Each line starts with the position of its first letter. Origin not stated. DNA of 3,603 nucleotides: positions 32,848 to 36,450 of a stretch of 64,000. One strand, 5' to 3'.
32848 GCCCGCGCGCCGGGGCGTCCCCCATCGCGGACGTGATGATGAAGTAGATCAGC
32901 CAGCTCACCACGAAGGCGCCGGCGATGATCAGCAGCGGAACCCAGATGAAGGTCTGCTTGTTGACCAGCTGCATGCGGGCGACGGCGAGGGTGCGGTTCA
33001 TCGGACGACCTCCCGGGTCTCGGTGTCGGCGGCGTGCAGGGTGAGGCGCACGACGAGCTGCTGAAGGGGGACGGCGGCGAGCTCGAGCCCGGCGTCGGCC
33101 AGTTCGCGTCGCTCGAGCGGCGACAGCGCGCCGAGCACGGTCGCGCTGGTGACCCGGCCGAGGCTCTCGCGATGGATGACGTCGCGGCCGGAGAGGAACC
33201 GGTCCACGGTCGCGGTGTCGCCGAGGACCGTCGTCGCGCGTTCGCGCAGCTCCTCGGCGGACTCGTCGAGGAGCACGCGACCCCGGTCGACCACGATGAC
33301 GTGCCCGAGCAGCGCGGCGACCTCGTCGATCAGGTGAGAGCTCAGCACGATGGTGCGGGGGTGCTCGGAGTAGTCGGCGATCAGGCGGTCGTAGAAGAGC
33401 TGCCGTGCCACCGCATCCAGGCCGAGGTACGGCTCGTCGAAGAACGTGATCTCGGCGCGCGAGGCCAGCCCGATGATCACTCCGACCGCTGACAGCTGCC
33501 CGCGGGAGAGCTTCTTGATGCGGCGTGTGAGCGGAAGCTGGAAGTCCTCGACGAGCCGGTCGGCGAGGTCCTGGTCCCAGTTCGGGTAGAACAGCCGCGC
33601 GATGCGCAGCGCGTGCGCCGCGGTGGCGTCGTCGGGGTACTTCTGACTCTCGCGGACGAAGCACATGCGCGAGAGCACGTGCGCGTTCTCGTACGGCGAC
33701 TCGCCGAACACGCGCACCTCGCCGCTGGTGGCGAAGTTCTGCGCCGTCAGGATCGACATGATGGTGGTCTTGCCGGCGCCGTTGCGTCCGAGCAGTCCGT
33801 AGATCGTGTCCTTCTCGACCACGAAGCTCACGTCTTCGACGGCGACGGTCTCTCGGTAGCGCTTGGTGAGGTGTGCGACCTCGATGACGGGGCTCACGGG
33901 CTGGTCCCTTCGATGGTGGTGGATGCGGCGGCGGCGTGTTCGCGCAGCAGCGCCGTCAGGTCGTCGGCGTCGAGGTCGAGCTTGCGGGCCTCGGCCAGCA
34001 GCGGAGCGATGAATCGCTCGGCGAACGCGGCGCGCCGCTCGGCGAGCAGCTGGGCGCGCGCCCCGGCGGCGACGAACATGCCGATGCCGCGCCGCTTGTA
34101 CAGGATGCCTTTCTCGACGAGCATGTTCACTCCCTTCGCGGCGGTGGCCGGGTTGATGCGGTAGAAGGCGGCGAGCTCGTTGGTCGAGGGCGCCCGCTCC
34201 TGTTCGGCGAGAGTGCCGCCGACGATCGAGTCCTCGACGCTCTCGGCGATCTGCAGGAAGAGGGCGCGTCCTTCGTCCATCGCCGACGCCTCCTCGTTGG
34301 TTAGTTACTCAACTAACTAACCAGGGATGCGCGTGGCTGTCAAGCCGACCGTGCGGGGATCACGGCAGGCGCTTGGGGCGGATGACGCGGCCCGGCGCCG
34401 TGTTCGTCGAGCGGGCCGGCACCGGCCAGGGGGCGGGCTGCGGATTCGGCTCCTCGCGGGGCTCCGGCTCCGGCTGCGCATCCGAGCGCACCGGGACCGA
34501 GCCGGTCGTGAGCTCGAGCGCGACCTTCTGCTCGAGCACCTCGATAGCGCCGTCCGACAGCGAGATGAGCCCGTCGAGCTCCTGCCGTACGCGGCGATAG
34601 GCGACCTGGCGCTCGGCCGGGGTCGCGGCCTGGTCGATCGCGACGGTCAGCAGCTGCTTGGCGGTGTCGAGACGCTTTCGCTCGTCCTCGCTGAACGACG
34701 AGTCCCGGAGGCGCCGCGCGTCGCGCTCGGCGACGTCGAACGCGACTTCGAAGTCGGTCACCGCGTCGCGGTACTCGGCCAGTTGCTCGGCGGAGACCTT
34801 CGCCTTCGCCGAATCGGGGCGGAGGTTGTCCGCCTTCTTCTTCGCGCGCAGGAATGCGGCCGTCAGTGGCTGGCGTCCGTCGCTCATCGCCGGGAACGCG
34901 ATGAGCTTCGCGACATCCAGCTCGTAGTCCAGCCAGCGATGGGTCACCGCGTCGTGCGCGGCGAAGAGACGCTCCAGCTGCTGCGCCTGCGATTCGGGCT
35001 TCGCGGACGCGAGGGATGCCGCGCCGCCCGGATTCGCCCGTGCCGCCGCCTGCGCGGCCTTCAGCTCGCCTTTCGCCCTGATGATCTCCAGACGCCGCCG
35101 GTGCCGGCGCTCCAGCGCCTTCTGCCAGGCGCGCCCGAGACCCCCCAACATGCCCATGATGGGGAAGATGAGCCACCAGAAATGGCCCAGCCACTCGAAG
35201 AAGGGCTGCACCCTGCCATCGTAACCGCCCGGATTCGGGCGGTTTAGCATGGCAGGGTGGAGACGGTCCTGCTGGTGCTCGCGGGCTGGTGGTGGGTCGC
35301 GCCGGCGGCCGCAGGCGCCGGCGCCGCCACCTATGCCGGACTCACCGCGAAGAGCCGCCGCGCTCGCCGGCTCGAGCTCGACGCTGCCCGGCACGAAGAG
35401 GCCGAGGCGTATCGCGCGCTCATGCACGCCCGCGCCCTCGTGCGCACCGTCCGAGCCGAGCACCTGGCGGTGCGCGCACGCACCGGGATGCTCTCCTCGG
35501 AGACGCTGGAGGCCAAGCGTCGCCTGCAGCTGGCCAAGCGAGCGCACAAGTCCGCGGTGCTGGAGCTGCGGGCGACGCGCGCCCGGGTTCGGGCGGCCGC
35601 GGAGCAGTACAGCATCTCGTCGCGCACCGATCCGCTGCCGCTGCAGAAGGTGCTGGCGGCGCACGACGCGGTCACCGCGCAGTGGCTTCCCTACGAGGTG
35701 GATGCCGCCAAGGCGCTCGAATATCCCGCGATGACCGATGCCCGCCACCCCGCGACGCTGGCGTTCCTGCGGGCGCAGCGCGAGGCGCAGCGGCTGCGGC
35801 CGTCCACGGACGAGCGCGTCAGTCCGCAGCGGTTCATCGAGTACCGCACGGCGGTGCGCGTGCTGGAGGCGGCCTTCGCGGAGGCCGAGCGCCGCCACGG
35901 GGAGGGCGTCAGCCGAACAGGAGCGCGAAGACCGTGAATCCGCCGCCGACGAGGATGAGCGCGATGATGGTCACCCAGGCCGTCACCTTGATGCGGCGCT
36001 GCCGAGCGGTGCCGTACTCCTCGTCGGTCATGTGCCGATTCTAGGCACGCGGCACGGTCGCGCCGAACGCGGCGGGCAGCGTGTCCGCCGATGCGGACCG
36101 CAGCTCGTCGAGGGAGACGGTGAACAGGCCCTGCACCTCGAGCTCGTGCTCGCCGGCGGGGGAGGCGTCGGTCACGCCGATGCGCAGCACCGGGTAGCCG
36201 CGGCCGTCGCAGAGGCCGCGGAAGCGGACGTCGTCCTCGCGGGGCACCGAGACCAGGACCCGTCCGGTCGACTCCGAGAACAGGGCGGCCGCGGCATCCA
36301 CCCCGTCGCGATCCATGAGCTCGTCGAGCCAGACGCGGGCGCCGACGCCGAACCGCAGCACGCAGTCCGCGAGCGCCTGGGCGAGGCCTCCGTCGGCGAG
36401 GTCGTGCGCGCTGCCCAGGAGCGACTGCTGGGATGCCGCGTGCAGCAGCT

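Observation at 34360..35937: Mirror-image gene pair: two paralogous unknown membrane proteins head-to-head across a palindromic bidirectional promoter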

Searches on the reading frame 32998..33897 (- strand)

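Call 7: search_protein_families(library=pfam, proteins=[window:32998-33897:-], max_evalue=1)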
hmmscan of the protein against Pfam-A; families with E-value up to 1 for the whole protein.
window:32998-33897:- (299 aa): 7 families
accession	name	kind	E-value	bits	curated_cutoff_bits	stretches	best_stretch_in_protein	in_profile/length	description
PF00005.33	ABC_tran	-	3.1e-16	60.7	25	1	21-156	2-135/137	ABC transporter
PF13304.12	AAA_21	-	2.2e-10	41.6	27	2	75-188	149-298/304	AAA domain, putative AbiEii toxin, Type IV TA system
PF13604.12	AAA_30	-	0.0039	17.4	27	1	27-74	15-61/191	AAA domain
PF13476.12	AAA_23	-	0.024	15.7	27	1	32-51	21-40/201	AAA domain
PF20720.3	nSTAND3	-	0.041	14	27.2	1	14-61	1-48/155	Novel STAND NTPase 3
PF02463.25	SMC_N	-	0.095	12.6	40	0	33-48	27-42/220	RecF/RecN/SMC N terminal domain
PF13555.12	AAA_29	-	0.13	12.4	27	1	31-48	23-44/61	P-loop containing region of AAA domain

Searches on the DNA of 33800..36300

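Call 69: search_rna_families(source=window, start=33800, end=36300, threshold=evalue, max_evalue=1)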
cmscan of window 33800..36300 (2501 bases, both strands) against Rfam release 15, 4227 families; matches with E-value up to 1: 0.
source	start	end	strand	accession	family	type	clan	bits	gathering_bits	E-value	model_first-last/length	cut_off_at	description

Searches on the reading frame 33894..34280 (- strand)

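Call 7: search_protein_families(library=pfam, proteins=[window:33894-34280:-], max_evalue=1)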
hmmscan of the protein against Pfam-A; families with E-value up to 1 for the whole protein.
window:33894-34280:- (128 aa): 7 families
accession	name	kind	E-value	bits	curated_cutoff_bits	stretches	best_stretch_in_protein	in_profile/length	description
PF00392.27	GntR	-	1.2e-08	34.9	27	1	10-70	4-64/64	Bacterial regulatory proteins, gntR family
PF02082.26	Rrf2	-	0.0089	16.6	30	1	25-66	16-59/132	Iron-dependent Transcriptional regulator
PF13730.12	HTH_36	-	0.013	15.8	25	1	31-60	26-55/55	Helix-turn-helix domain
PF01047.28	MarR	-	0.035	14.4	24.6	1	26-64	13-51/59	MarR family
PF08220.18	HTH_DeoR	-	0.048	13.8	21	1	26-65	10-49/57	DeoR-like helix-turn-helix domain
PF01325.25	Fe_dep_repress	-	0.083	13.6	26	1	23-60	15-52/60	Iron dependent repressor, N-terminal DNA binding domain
PF21984.2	DnaD_N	-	0.22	12.2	27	0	26-62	31-67/101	DnaD N-terminal domain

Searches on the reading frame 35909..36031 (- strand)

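Call 7: search_protein_families(library=pfam, proteins=[window:35909-36031:-], max_evalue=1)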
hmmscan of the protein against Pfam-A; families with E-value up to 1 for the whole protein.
window:35909-36031:- (40 aa): 0 families

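Call 8: search_protein_families(library=ncbifam, proteins=[window:35909-36031:-], max_evalue=1)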
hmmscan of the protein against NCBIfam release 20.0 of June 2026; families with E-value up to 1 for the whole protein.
window:35909-36031:- (40 aa): 1 family
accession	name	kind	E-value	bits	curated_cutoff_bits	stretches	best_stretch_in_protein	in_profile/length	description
NF049861.1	SCO2400_fam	subfamily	0.19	12.3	55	1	8-37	89-117/136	SCO2400 family protein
